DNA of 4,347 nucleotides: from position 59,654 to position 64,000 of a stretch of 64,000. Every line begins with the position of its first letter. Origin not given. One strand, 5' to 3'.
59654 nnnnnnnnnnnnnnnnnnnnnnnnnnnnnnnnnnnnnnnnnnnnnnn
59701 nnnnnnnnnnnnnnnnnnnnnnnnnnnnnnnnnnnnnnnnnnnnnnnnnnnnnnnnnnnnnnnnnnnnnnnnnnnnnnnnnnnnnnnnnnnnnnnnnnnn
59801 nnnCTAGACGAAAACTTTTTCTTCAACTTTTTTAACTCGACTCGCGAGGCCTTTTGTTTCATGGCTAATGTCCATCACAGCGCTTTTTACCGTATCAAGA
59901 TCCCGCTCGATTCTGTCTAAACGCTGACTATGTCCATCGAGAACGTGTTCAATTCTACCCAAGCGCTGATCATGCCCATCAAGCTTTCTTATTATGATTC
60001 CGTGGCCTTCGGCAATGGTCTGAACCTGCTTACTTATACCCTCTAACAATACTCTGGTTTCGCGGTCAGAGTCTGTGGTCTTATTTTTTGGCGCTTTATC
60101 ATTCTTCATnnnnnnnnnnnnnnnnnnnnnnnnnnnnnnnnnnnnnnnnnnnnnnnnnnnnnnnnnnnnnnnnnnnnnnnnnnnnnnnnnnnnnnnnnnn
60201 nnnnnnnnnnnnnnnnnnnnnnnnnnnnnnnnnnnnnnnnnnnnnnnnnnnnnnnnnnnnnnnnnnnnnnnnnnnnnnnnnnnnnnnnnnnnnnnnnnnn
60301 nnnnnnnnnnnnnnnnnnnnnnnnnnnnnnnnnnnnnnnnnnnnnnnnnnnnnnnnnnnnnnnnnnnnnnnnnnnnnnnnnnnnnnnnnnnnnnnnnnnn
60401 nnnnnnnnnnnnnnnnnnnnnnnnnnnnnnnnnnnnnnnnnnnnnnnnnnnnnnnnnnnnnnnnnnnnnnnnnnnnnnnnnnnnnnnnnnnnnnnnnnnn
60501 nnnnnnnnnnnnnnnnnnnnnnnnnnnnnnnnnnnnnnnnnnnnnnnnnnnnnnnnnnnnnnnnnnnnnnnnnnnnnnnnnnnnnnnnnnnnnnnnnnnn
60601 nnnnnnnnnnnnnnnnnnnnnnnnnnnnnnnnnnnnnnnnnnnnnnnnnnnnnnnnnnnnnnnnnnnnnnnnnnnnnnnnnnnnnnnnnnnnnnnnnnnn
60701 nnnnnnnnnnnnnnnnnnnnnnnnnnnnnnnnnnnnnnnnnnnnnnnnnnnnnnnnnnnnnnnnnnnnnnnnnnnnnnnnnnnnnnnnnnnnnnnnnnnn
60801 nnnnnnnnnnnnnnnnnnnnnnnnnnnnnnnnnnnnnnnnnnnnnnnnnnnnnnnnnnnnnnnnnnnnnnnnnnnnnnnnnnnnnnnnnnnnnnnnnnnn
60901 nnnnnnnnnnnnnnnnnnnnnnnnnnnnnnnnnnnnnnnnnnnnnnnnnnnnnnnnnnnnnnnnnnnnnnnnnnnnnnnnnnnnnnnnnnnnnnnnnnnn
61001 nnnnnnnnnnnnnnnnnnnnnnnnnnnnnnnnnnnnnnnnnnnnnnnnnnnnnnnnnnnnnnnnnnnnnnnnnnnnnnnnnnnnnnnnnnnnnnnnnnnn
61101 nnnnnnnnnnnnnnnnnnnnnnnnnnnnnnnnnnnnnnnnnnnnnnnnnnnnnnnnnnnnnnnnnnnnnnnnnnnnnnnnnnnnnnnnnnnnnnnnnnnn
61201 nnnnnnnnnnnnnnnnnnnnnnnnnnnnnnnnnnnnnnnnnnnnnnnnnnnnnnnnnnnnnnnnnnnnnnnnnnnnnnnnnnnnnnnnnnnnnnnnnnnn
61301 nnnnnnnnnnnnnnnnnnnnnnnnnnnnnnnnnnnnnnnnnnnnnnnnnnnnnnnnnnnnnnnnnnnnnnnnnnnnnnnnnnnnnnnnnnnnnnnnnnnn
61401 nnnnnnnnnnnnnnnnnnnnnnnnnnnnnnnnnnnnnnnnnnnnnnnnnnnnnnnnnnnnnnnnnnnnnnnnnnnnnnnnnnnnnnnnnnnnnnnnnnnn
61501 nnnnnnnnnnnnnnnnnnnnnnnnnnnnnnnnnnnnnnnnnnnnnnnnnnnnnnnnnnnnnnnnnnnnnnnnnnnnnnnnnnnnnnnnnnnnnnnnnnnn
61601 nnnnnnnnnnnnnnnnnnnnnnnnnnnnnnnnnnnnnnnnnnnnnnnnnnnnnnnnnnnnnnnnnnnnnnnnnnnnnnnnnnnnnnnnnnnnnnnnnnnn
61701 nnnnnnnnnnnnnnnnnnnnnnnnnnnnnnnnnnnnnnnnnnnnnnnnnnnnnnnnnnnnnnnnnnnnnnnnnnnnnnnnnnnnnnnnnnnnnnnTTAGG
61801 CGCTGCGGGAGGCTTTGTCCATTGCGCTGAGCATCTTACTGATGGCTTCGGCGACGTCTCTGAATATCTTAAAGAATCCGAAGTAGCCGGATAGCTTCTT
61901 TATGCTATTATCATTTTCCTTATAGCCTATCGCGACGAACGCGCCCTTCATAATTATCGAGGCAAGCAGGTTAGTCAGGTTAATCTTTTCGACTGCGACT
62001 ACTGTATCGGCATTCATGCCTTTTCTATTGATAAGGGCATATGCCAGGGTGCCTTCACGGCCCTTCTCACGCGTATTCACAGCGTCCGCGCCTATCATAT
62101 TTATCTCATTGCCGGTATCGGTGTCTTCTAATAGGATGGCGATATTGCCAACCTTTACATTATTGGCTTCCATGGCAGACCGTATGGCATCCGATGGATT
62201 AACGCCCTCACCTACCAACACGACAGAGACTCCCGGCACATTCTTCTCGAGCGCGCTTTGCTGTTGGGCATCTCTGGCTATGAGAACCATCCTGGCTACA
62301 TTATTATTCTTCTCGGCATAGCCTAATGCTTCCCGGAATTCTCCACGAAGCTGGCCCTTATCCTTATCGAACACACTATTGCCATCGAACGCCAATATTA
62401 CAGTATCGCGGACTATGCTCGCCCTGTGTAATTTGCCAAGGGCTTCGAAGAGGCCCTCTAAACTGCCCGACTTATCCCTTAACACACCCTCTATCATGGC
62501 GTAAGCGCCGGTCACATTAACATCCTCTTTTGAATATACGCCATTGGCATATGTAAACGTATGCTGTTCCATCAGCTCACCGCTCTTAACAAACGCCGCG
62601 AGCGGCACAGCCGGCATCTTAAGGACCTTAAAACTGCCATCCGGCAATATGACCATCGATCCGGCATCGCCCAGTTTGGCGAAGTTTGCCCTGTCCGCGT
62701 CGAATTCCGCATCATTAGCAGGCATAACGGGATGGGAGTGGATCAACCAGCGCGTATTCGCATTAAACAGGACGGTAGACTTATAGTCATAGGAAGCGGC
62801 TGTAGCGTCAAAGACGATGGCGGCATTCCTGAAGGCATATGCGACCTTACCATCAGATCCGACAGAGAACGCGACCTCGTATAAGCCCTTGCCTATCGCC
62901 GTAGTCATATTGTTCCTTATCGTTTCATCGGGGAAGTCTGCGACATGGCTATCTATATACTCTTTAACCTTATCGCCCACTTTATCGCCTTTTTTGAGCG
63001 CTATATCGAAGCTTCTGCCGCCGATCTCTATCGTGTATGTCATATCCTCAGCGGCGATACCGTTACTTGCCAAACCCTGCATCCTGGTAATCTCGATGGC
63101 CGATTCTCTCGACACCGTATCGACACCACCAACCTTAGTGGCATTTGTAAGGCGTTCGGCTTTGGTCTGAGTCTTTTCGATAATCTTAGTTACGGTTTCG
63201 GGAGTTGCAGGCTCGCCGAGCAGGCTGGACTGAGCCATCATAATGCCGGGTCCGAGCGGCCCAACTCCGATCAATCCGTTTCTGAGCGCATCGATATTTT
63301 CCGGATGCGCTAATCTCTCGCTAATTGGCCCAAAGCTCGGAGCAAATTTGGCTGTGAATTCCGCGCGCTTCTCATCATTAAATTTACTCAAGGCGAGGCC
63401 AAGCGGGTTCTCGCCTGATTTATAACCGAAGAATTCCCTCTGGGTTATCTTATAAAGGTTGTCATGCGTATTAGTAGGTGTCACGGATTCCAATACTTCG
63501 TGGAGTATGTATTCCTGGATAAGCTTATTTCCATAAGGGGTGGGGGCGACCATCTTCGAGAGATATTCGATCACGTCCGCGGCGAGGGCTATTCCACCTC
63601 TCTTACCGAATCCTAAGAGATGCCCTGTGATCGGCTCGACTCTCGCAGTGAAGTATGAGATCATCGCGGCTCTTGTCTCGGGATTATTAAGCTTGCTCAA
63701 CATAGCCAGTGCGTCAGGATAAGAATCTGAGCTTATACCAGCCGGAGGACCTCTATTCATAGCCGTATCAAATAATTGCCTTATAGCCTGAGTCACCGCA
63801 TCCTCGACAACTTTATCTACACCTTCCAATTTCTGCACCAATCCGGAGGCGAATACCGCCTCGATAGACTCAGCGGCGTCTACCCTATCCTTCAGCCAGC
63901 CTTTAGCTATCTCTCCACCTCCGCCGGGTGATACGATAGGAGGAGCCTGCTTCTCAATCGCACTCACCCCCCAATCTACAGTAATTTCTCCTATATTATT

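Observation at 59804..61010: Two recently duplicated genes for an unknown LDxHxQx heptad-repeat protein, one expanded by 42-bp in-frame tandem repeats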

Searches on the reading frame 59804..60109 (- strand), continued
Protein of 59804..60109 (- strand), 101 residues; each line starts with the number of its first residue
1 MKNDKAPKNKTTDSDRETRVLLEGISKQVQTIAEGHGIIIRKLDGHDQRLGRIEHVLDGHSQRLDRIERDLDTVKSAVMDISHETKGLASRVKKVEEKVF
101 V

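Call 71: search_protein_families(library=pfam, proteins=[P0104, P0108, P0113, P0018, P0168, P0175, P0034], max_evalue=0.001)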
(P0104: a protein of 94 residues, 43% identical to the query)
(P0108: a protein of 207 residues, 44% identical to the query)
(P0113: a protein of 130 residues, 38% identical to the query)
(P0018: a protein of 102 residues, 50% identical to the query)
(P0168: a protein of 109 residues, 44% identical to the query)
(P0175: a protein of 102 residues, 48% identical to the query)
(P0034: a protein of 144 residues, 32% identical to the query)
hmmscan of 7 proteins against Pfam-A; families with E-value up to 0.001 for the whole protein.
P0104 (94 aa): 0 families

P0108 (207 aa): 48 families (the best 25 are shown)
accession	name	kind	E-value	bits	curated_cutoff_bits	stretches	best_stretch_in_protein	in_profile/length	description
PF10779.14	XhlA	-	1.4e-13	51.2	34.7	3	138-177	2-41/67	Haemolysin XhlA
PF23991.1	DUF7310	-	1.9e-12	47.9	40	2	74-136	20-82/83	Coiled-coil region of unknown function (DUF7310)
PF02601.20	Exonuc_VII_L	-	4.3e-10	40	35.9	1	70-174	148-270/315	Exonuclease VII, large subunit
PF00261.25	Tropomyosin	-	2.4e-08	34.2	38.6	1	64-174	42-152/242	Tropomyosin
PF03670.18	UPF0184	-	8.9e-08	32.9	21.5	0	132-165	25-58/83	Uncharacterised protein family (UPF0184)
PF12072.13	RNase_Y_N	-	4.7e-07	29.9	32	1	26-130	33-139/201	RNase Y N-terminal region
PF19220.6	Rod_CreS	-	6.2e-07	29.2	100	1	64-178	63-177/359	Crescentin, rod domain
PF05377.16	FlaC_arch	-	7e-07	30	27.8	0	134-171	1-38/55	Flagella accessory protein C (FlaC)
PF25526.1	LIP-1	-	1.3e-06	28.4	34.1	1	62-163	86-190/250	Liprin-alpha-like coiled coil domain 2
PF06160.17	EzrA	-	2.3e-06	26.6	39.6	1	86-174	70-156/557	Septation ring formation regulator, EzrA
PF01519.22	DUF16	-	2.8e-06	28.2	40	1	90-160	33-103/104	Protein of unknown function DUF16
PF16326.10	ABC_tran_CTD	-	4.1e-06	27.4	32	0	100-148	10-63/69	ABC transporter C-terminal domain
PF12795.12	MscS_porin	-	4.4e-06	26.9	34.4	1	103-204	83-183/238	Mechanosensitive ion channel porin domain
PF24164.1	TMP_N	-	9.5e-06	26.4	27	0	116-168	20-72/82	Tape measure protein N-terminal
PF09763.15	Sec3_CC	-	1.2e-05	25.6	27.1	0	84-133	21-70/133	Exocyst complex component Sec3, coiled-coil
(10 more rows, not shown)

P0113 (130 aa): 39 families (the best 25 are shown)
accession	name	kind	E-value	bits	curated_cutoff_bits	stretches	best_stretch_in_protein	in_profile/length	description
PF23991.1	DUF7310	-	1.9e-10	41.5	40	2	31-79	27-75/83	Coiled-coil region of unknown function (DUF7310)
PF10779.14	XhlA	-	4e-10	40.2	34.7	2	54-100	3-49/67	Haemolysin XhlA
PF16326.10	ABC_tran_CTD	-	1.4e-08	35.2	32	1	61-104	7-52/69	ABC transporter C-terminal domain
PF10046.14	BLOC1_2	-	2.2e-07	31.6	33.4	0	34-64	65-95/96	Biogenesis of lysosome-related organelles complex-1 subunit 2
PF11932.13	DUF3450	-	9.7e-07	28.8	32.6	1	19-102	22-105/241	Protein of unknown function (DUF3450)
PF02090.21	SPAM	-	6.5e-06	26.6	35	1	31-82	2-53/142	Salmonella surface presentation of antigen gene type M protein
PF02601.20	Exonuc_VII_L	-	6.6e-06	26.3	35.9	1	20-107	148-235/315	Exonuclease VII, large subunit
PF13600.11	DUF4140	-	1.1e-05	26.2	27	0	23-74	47-98/98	N-terminal domain of unknown function (DUF4140)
PF05377.16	FlaC_arch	-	1.7e-05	25.5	27.8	0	42-76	1-35/55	Flagella accessory protein C (FlaC)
PF06825.17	HSBP1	-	1.7e-05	25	28.6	0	62-82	27-47/51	Heat shock factor binding protein 1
PF00261.25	Tropomyosin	-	1.8e-05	24.8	38.6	1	37-99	177-239/242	Tropomyosin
PF08702.15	Fib_alpha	-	1.9e-05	25.3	29.9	0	24-76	78-130/143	Fibrinogen alpha/beta chain family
PF10805.13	DUF2730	-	2.5e-05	24.8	24.9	1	10-93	9-94/102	Protein of unknown function (DUF2730)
PF01519.22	DUF16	-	3.3e-05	24.8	40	1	32-96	39-103/104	Protein of unknown function DUF16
PF16526.10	CLZ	-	4e-05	24.4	26.7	0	53-100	15-62/71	C-terminal leucine zipper domain of cyclic nucleotide-gated channels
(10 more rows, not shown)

P0018 (102 aa): 2 families
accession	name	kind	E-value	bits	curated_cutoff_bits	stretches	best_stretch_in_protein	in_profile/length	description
PF10779.14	XhlA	-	1.5e-05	25.5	34.7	1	77-99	4-26/67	Haemolysin XhlA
PF24627.1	PUMA_CC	-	0.00019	21.8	30.1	1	42-100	8-66/74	PUMA coiled-coil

P0168 (109 aa): 9 families
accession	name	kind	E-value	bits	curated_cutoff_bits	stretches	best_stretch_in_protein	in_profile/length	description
PF23991.1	DUF7310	-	9.1e-08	32.9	40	1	29-74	24-69/83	Coiled-coil region of unknown function (DUF7310)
PF05377.16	FlaC_arch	-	1.2e-06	29.2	27.8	1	50-88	1-39/55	Flagella accessory protein C (FlaC)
PF10779.14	XhlA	-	2.2e-05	25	34.7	1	84-106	4-26/67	Haemolysin XhlA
PF07889.17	DUF1664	-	4.7e-05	23.9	34.6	1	38-92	69-123/124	Protein of unknown function (DUF1664)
PF06419.17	COG6_N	-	0.00013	22.5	27.4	1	32-101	23-92/114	Conserved oligomeric complex COG6, N-terminal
PF01519.22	DUF16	-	0.00024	22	40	0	81-108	31-58/104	Protein of unknown function DUF16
PF07851.19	TMEM120A-B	-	0.00053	19.8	29.8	1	24-106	5-88/324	TMEM120A/B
PF24423.1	OVT1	-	0.00055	20.7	30.9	0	23-105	17-99/100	Major antigen, helical domain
PF06009.19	Laminin_II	-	0.0007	20.1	33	0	44-107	5-68/138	Laminin Domain II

P0175 (102 aa): 3 families
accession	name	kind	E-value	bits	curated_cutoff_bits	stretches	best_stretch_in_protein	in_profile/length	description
PF10779.14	XhlA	-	4.5e-05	24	34.7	1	76-99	3-26/67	Haemolysin XhlA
PF19111.5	DUF5798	-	0.00078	20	27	0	41-90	7-56/89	Family of unknown function (DUF5798)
PF24073.1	DUF7365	-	0.00083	19.9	27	0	14-74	35-96/101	Coiled-coil region of unknown function (DUF7365)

P0034 (144 aa): 6 families
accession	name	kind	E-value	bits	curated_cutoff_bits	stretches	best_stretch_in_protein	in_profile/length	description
PF23991.1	DUF7310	-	3e-07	31.3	40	1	46-121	3-70/83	Coiled-coil region of unknown function (DUF7310)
PF10779.14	XhlA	-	4.8e-06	27.1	34.7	0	93-126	2-35/67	Haemolysin XhlA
PF05377.16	FlaC_arch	-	5.1e-05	24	27.8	0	96-128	1-33/55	Flagella accessory protein C (FlaC)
PF00261.25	Tropomyosin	-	0.0001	22.3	38.6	1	41-125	78-162/242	Tropomyosin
PF07889.17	DUF1664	-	0.00022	21.7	34.6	1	42-117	51-123/124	Protein of unknown function (DUF1664)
PF10805.13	DUF2730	-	0.00093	19.7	24.9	0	76-126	42-94/102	Protein of unknown function (DUF2730)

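Call 72: search_dna_similar(query=window:59807-60109:-, collection=phages, mode=protein, max_evalue=0.01, max_rows=10)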
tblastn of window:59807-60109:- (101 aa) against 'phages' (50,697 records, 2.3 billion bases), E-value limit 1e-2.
No match.

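Call 74: search_protein_families(library=pfam, alignment_id=A6, max_evalue=0.00001)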
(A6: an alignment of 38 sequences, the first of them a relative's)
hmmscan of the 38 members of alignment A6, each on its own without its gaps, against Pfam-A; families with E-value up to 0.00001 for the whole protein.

A. member 1, L014:5081-5905:+ (275 aa): 2 families
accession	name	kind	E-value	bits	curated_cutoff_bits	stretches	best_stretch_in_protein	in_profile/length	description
PF02565.21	RecO_C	-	6.9e-39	133.5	22.1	1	111-266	2-156/157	Recombination protein O C terminal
PF11967.14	RecO_N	-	8.5e-18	64.6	27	1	25-106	1-80/80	Recombination protein O N terminal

B. families by the number of members that match (of 38 scanned): 42 families (the first 25 are shown)
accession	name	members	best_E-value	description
PF15902.12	Sortilin-Vps10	3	1e-10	Sortilin, neurotensin receptor 3,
PF10543.14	ORF6N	2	2e-31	ORF6N domain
PF01541.30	GIY-YIG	2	4.7e-18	GIY-YIG catalytic domain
PF14870.12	PSII_BNR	2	1.4e-07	Photosynthesis system II assembly factor YCF48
PF01381.28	HTH_3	2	2.2e-07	Helix-turn-helix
PF13561.12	adh_short_C2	1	2.2e-67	Enoyl-(Acyl carrier protein) reductase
PF07929.16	PRiA4_ORF3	1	1.7e-65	Plasmid pRiA4b ORF-3-like protein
PF00106.31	adh_short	1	6.9e-64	short chain dehydrogenase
PF00990.26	GGDEF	1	1.6e-43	Diguanylate cyclase, GGDEF domain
PF05226.16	CHASE2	1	2.3e-42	CHASE2 domain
PF00056.29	Ldh_1_N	1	9.1e-42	lactate/malate dehydrogenase, NAD binding domain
PF02565.21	RecO_C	1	6.9e-39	Recombination protein O C terminal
PF03641.19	Lysine_decarbox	1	2.2e-34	Possible lysine decarboxylase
PF13635.12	DUF4143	1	1.7e-33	Domain of unknown function (DUF4143)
PF03091.20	CutA1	1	1e-32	CutA1 divalent ion tolerance protein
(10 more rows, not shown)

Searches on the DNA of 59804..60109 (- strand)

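Call 37: search_rna_families(sources=[L010, L013, L016, L019, L020, L022, L025, L026, L028, L029, L014, L018, L021, L023, L024, L027], threshold=gathering)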
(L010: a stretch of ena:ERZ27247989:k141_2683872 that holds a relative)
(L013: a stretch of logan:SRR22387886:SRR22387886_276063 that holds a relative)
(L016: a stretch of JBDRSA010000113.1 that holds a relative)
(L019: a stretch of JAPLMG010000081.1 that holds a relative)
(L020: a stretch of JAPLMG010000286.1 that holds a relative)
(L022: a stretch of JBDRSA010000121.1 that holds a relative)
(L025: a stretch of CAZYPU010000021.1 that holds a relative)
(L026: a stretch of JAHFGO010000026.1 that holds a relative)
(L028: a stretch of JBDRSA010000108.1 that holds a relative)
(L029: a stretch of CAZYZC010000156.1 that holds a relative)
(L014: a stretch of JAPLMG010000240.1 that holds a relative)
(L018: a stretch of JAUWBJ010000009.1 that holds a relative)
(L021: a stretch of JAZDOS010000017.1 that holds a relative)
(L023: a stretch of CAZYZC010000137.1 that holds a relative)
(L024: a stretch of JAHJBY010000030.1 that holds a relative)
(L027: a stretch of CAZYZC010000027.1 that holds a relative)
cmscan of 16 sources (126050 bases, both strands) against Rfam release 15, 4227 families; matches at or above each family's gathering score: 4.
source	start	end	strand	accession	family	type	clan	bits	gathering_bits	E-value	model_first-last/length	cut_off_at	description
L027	1440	1510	+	RF00005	tRNA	Gene; tRNA;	CL00001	62.5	29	6.9e-11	1-71/71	no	tRNA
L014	7166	7411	+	RF00174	Cobalamin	Cis-reg; riboswitch;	CL00101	61.8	31.5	1.4e-12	1-189/189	no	Cobalamin riboswitch aptamer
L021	1642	1724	+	RF00005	tRNA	Gene; tRNA;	CL00001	59.4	29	5e-10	1-71/71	no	tRNA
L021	1464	1534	-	RF00005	tRNA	Gene; tRNA;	CL00001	57.6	29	1.6e-09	1-71/71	no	tRNA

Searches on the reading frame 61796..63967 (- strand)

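Call 6: search_protein_families(library=pfam, proteins=[window:61796-63967:-], max_evalue=1)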
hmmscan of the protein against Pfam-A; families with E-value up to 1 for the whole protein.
window:61796-63967:- (723 aa): 1 family
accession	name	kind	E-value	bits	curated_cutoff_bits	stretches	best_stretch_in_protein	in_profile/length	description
PF25217.1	CreS_N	-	0.095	13.7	27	0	249-287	18-55/80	Crescentin, N-terminal segment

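Call 9: search_protein_families(library=phrogs, proteins=[window:61796-63967:-], max_evalue=0.1)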
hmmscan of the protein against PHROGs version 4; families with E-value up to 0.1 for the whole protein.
window:61796-63967:- (723 aa): 0 families
